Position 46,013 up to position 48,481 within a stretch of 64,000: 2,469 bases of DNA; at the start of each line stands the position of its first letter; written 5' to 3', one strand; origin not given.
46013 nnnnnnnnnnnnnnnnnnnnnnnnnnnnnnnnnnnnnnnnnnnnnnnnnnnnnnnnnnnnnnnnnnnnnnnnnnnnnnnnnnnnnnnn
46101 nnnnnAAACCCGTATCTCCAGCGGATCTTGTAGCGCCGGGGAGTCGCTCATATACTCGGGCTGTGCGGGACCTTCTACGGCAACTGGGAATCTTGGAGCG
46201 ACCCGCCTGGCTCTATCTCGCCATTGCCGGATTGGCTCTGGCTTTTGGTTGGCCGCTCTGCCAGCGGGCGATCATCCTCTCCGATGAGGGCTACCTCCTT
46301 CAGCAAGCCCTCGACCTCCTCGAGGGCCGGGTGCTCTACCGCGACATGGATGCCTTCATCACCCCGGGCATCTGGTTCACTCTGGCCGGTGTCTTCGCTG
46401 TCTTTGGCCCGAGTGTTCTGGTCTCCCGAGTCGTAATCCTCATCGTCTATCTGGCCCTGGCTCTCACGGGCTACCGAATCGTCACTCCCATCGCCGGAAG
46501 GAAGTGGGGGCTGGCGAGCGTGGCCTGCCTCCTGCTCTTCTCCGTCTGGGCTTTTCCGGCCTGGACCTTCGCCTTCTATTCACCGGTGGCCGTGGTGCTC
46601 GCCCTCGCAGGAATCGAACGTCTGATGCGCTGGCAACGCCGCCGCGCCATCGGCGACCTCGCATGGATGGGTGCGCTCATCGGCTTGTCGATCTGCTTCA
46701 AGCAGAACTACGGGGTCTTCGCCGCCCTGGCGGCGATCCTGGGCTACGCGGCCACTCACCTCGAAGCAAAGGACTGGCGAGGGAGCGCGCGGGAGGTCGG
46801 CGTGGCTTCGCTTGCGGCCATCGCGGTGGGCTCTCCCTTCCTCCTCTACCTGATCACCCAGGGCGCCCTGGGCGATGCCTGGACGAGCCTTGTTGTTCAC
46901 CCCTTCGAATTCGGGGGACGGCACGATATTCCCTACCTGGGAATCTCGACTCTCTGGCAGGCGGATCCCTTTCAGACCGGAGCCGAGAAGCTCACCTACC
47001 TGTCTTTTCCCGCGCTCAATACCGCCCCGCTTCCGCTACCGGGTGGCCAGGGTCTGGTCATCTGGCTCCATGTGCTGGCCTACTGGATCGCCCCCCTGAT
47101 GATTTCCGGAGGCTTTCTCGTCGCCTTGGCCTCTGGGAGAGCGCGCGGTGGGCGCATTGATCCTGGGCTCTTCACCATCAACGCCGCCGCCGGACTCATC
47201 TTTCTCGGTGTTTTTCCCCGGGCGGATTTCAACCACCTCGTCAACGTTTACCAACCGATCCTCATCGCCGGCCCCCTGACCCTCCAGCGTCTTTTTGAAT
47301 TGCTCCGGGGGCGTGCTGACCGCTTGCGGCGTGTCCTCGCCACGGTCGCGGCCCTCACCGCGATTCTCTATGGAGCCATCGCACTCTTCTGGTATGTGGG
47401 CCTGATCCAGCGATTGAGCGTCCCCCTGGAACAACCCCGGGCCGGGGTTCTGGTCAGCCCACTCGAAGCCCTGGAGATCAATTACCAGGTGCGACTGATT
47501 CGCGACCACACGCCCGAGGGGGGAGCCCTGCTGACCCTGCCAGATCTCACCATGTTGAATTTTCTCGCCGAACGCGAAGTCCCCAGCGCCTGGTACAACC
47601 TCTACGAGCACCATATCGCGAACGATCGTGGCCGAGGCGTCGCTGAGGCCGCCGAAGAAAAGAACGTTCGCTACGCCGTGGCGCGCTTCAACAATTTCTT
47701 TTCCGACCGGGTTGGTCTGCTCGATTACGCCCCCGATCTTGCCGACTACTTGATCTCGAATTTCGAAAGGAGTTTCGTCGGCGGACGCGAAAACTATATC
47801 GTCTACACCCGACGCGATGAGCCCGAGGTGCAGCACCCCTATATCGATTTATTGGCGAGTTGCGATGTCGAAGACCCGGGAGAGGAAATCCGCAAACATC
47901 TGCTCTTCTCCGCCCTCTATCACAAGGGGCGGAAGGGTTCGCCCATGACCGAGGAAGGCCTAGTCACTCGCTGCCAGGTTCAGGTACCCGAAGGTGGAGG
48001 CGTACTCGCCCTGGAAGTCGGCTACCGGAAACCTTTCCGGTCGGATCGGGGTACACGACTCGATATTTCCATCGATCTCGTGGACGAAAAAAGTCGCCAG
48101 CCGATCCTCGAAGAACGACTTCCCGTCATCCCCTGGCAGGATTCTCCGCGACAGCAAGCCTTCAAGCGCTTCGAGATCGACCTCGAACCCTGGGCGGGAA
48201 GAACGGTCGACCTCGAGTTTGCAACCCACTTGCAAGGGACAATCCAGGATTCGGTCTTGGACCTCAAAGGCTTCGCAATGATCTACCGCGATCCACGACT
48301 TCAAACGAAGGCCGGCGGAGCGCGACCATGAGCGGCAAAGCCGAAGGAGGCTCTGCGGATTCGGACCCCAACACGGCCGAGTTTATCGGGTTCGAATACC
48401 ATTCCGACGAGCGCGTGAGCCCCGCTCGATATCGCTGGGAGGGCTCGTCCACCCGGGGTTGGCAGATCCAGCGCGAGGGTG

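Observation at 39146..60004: About 21-kb uninterrupted envelope glycoconjugate/lipid locus with an unrecognised gene combination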

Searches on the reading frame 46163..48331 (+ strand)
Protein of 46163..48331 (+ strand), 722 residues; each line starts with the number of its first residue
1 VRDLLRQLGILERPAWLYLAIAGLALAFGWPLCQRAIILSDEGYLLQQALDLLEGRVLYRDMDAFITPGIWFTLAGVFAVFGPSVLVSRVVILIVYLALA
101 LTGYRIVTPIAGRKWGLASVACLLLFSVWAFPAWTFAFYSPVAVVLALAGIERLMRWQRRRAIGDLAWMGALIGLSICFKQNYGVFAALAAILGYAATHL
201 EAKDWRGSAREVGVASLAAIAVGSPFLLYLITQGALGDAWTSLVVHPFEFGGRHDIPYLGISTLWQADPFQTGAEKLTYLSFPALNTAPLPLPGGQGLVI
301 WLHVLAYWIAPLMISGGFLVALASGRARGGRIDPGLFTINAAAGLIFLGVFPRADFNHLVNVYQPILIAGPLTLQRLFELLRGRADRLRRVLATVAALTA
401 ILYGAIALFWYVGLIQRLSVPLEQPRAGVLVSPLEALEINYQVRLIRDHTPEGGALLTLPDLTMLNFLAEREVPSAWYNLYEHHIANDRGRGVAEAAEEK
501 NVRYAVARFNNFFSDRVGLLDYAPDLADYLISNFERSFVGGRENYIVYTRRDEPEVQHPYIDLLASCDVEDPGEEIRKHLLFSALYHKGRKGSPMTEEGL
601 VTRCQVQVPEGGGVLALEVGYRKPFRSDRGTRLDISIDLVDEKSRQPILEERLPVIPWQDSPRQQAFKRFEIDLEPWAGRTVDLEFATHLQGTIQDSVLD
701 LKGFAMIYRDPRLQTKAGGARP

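Call 4: search_protein_families(library=pfam, proteins=[window:46163-48331:+], max_evalue=0.01)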
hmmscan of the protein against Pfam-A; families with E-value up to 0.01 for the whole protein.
window:46163-48331:+ (722 aa): 1 family
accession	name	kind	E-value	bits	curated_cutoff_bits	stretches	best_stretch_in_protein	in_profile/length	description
PF13231.12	PMT_2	-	5e-05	24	26.1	1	68-229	4-160/160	Dolichyl-phosphate-mannose-protein mannosyltransferase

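Call 6: search_protein_families(library=ncbifam, proteins=[window:46163-48331:+], max_evalue=0.001)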
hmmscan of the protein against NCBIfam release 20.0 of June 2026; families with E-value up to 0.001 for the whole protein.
window:46163-48331:+ (722 aa): 0 families

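Call 9: find_encoding_contigs(protein=window:46163-48331:+, flank=10000, max_places=6)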
Protein window:46163-48331:+ (722 aa): no gene with exactly this product is on record in the collection.

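Call 10: find_homologous_proteins(query=window:46163-48331:+, max_evalue=0.001)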
Query window:46163-48331:+ (722 aa): 220 proteins with E <= 0.001 among 8000 candidates; the best 120 are listed.
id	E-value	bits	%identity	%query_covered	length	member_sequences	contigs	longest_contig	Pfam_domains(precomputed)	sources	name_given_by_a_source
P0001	0.0e+0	1484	90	100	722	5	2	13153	-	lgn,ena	-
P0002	0.0e+0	1356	82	100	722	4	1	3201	-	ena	-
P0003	0.0e+0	1235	75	100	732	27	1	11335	-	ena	-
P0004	0.0e+0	1104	67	99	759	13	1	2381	-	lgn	-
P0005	0.0e+0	1086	68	98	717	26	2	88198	-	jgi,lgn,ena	jgi:hypothetical protein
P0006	0.0e+0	1076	65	100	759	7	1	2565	-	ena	-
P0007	0.0e+0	1052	66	99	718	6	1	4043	-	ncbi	-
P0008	0.0e+0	1039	65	99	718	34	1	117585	-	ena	-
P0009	0.0e+0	1021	64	100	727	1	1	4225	-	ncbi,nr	ncbi:MAG: hypothetical protein NZ990_18085 [Myxococcota bacterium]|nr:hypothetical protein [Myxococc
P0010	8.0e-296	1001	62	100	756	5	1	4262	-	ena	-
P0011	1.2e-277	941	61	98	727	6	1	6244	-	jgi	jgi:hypothetical protein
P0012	2.3e-258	877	55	99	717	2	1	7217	-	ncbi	ncbi:MAG: glycosyltransferase family 39 protein [Myxococcota bacterium]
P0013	2.3e-255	867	54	100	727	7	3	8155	-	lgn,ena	-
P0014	3.5e-252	857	55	98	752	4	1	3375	-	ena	-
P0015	3.5e-251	854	53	100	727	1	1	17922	-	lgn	-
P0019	6.6e-246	836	55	99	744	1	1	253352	-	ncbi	-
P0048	4.9e-201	688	48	97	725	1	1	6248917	-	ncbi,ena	-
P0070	7.6e-171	588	44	95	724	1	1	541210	PF13231.13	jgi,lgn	-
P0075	8.8e-169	581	43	99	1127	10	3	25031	PF01663.28,PF13231.13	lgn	-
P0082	7.4e-167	575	44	99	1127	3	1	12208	PF01663.28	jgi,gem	-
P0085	6.7e-166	572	44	97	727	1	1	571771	-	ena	-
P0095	2.7e-162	560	42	99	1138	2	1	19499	PF01663.28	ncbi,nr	ncbi:MAG TPA: hypothetical protein ENI85_18530 [Deltaproteobacteria bacterium]|nr:hypothetical prote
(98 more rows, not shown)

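Call 11: find_encoding_contigs(protein=P0048, flank=10000, max_places=2)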
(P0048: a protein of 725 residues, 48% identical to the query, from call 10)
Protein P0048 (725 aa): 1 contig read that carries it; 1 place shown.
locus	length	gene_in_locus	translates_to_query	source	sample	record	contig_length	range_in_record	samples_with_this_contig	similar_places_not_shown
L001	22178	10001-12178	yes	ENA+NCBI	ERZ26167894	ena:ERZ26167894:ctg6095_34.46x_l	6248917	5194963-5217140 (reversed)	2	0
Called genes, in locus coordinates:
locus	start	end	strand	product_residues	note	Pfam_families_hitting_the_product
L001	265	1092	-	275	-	PF13505:OMP_b-brl (weak), PF01617:Surface_Ag_2 (faint)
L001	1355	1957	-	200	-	PF01066:CDP-OH_P_transf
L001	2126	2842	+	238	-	PF00535:Glycos_transf_2, PF13641:Glyco_tranf_2_3 (weak)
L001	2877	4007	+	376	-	PF13439:Glyco_transf_4, PF20706:GT4-conflict, PF00534:Glycos_transf_1, PF13692:Glyco_trans_1_4, PF13524:Glyco_trans_1_2 (weak)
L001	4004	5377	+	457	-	-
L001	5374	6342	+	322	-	PF03706:LPG_synthase_TM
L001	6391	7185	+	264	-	PF13489:Methyltransf_23, PF13847:Methyltransf_31, PF08241:Methyltransf_11, PF08242:Methyltransf_12, PF13649:Methyltransf_25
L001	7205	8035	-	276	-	PF13180:PDZ_2, PF17820:PDZ_6 (weak)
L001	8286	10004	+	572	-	PF13231:PMT_2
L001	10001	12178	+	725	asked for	-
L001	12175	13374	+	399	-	-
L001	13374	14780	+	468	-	PF03062:MBOAT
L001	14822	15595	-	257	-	PF00535:Glycos_transf_2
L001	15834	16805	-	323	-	PF13489:Methyltransf_23, PF13847:Methyltransf_31 (weak), PF08241:Methyltransf_11, PF08242:Methyltransf_12, PF13649:Methyltransf_25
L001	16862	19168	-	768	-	PF13231:PMT_2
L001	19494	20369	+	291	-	PF00487:FA_desaturase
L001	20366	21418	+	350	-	PF02353:CMAS (weak), PF07021:MetW, PF13489:Methyltransf_23, PF13847:Methyltransf_31, PF08241:Methyltransf_11, PF08242:Methyltransf_12, PF13649:Methyltransf_25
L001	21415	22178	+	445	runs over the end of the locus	PF01663:Phosphodiest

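Call 12: find_encoding_contigs(protein=P0008, flank=10000, max_places=2)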
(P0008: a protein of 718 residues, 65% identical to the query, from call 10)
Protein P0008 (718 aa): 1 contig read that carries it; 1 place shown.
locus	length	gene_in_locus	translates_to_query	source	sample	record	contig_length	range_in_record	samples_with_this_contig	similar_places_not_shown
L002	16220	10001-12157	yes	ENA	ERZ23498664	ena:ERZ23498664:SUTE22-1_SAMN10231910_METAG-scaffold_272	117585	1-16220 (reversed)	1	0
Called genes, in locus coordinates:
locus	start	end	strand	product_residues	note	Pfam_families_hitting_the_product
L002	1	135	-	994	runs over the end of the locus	PF07690:MFS_1, PF01564:Spermine_synth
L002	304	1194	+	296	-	PF00248:Aldo_ket_red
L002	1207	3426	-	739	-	PF21305:type_II_gspD_N0, PF03958:Secretin_N, PF00263:Secretin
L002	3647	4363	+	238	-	PF00535:Glycos_transf_2, PF13641:Glyco_tranf_2_3 (weak)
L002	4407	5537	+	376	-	PF13439:Glyco_transf_4, PF13579:Glyco_trans_4_4, PF20706:GT4-conflict, PF00534:Glycos_transf_1, PF13692:Glyco_trans_1_4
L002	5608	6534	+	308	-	PF03706:LPG_synthase_TM (weak)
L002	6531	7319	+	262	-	PF13489:Methyltransf_23, PF13847:Methyltransf_31, PF08241:Methyltransf_11, PF08242:Methyltransf_12, PF13649:Methyltransf_25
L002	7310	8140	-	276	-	-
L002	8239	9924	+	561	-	PF13231:PMT_2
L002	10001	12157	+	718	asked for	-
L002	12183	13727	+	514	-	PF08240:ADH_N (weak)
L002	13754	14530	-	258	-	PF00535:Glycos_transf_2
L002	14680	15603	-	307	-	PF13489:Methyltransf_23, PF08241:Methyltransf_11, PF08242:Methyltransf_12, PF13649:Methyltransf_25, PF13847:Methyltransf_31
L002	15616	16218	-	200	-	?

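Call 14: find_encoding_contigs(protein=P0075, flank=10000, max_places=2)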
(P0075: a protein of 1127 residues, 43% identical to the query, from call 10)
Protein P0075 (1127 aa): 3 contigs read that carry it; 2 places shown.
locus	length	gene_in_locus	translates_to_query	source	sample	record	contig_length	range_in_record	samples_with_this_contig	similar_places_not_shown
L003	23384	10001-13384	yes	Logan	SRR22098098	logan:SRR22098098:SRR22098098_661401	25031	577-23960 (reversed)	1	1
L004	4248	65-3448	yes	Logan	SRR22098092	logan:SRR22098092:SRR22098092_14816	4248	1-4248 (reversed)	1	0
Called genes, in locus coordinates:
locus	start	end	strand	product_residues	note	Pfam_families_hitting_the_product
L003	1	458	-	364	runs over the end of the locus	PF01636:APH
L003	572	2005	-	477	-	PF01425:Amidase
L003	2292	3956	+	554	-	PF20176:DUF6541 (weak), PF13231:PMT_2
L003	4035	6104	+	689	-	PF01757:Acyl_transf_3, PF19040:SGNH (faint), PF04311:DUF459 (weak)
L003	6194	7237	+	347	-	PF01757:Acyl_transf_3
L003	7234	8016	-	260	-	PF00535:Glycos_transf_2, PF13641:Glyco_tranf_2_3 (weak)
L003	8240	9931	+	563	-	-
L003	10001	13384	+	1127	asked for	PF13231:PMT_2 (weak), PF01663:Phosphodiest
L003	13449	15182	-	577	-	-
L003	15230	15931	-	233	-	PF05219:DREV (weak), PF13489:Methyltransf_23, PF13847:Methyltransf_31 (faint), PF08241:Methyltransf_11, PF08242:Methyltransf_12, PF13649:Methyltransf_25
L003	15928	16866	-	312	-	PF13641:Glyco_tranf_2_3, PF00535:Glycos_transf_2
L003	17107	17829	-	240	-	PF13489:Methyltransf_23, PF07021:MetW (weak), PF13847:Methyltransf_31, PF08241:Methyltransf_11, PF08242:Methyltransf_12, PF13649:Methyltransf_25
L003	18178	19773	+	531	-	-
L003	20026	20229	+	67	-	-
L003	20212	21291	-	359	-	-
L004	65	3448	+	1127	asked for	PF13231:PMT_2 (weak), PF01663:Phosphodiest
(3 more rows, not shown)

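Call 15: find_encoding_contigs(protein=P0085, flank=10000, max_places=2)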
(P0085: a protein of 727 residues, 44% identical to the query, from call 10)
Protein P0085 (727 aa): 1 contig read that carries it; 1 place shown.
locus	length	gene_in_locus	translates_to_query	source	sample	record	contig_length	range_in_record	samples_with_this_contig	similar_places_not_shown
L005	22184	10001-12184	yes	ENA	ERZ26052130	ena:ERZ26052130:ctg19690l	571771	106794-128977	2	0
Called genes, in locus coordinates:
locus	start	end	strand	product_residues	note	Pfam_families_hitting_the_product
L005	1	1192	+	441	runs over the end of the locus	PF02366:PMT, PF13231:PMT_2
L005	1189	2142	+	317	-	PF03706:LPG_synthase_TM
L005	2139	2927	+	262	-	PF13489:Methyltransf_23, PF13649:Methyltransf_25, PF13847:Methyltransf_31, PF08241:Methyltransf_11, PF08242:Methyltransf_12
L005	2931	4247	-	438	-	PF07690:MFS_1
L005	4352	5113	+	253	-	-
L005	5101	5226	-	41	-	-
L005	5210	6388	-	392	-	PF13472:Lipase_GDSL_2 (faint)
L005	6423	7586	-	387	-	PF00657:Lipase_GDSL (faint), PF13472:Lipase_GDSL_2, PF16822:ALGX (weak)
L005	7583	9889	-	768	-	-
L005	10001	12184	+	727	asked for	-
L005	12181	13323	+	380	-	PF13472:Lipase_GDSL_2 (faint)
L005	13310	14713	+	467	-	PF03062:MBOAT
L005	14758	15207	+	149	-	PF12680:SnoaL_2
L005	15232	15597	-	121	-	-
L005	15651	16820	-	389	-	PF03062:MBOAT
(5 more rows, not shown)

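Call 17: find_related_loci(query=A1, collection=genome_contigs, flank=10000)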
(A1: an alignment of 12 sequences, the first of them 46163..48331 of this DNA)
Query A1 (722 aa) in genome_contigs; peptide patterns used: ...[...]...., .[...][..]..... (x = any residue, [..] = any of these).
123 stretches matched a pattern; 47 encode a relative of the query (tblastn E <= 1e-3); 44 distinct loci.
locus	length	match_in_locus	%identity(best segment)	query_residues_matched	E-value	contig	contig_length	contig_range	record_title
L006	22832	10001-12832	90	1-722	0e+0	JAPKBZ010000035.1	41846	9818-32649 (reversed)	MAG: Myxococcota bacterium isolate ANT-51 NODE_495_length_41846_cov_21.313058, whole genome shotgun sequence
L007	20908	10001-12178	67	1-722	0e+0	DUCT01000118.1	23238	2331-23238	MAG TPA_asm: Myxococcales bacterium isolate UWMA-0336 NODE_3000_length_23238_cov_0.325381, whole genome shotgun sequence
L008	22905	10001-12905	64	3-722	0e+0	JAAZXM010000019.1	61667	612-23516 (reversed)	MAG: Myxococcales bacterium isolate bin12s NODE_19_length_61667_cov_6.356651, whole genome shotgun sequence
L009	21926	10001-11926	67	6-642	0e+0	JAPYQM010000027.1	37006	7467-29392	MAG: Myxococcota bacterium isolate PW2.metabat2.22_sub PW2_1378_length_37006_cov_16.331899, whole genome shotgun sequenc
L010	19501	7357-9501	61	13-722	0e+0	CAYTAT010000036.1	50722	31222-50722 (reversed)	MAG TPA_asm: uncultured Spirochaetaceae bacterium isolate SRP308112_co1_388 genome assembly, contig: NODE_653_length_507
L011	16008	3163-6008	54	12-722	0e+0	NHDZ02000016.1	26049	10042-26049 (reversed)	MAG: Proteobacteria bacterium TMED72 NHDZ01000126.1, whole genome shotgun sequence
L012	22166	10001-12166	54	6-722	0e+0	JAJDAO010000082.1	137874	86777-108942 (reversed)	MAG: Deltaproteobacteria bacterium isolate OFTM73 OFTM73_81, whole genome shotgun sequence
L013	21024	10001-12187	54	3-722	0e+0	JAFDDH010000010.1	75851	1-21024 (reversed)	MAG: Deltaproteobacteria bacterium isolate Meg19_02_Bin_79 Meg19_02_Bin_79_scaffold_262, whole genome shotgun sequence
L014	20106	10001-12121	50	19-722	0e+0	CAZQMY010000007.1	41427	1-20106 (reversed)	MAG TPA_asm: uncultured Spirochaetaceae bacterium isolate SRP128890_co1_63 genome assembly, contig: NODE_1616_length_414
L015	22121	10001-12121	48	13-713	0e+0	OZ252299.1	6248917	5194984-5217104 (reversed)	MAG: Myxococcota bacterium isolate d096e52c-8650-4dc2-924d-61961b4435f2 genome assembly, chromosome: 1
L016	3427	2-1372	67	265-722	0e+0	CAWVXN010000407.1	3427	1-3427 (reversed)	MAG TPA_asm: uncultured Myxococcales bacterium isolate ERR3589570_metabat2_78 genome assembly, contig: ERZ7463457.29547,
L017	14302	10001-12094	50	28-720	0e+0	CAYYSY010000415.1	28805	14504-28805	MAG TPA_asm: uncultured Spirochaetaceae bacterium isolate binchicken_co231_154 genome assembly, contig: k141_1472199, wh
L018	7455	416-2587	43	19-716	2e-170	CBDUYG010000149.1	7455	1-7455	MAG TPA_asm: uncultured Myxococcales bacterium isolate SRR22302373_binner13_Refined_55 genome assembly, contig: ERZ25073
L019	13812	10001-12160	43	4-716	3e-169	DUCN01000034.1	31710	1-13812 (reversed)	MAG TPA_asm: Myxococcales bacterium isolate UWMA-0330 NODE_1922_length_31710_cov_0.159059, whole genome shotgun sequence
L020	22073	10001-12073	44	31-713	3e-169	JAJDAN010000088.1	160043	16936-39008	MAG: Deltaproteobacteria bacterium isolate OFTM107 OFTM107_87, whole genome shotgun sequence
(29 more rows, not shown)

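Call 21: search_solved_structures(query=A1, max_evalue=1)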
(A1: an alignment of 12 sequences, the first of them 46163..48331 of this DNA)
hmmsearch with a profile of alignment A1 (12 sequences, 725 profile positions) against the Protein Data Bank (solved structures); distinct sequences matched with E-value up to 1: 0.
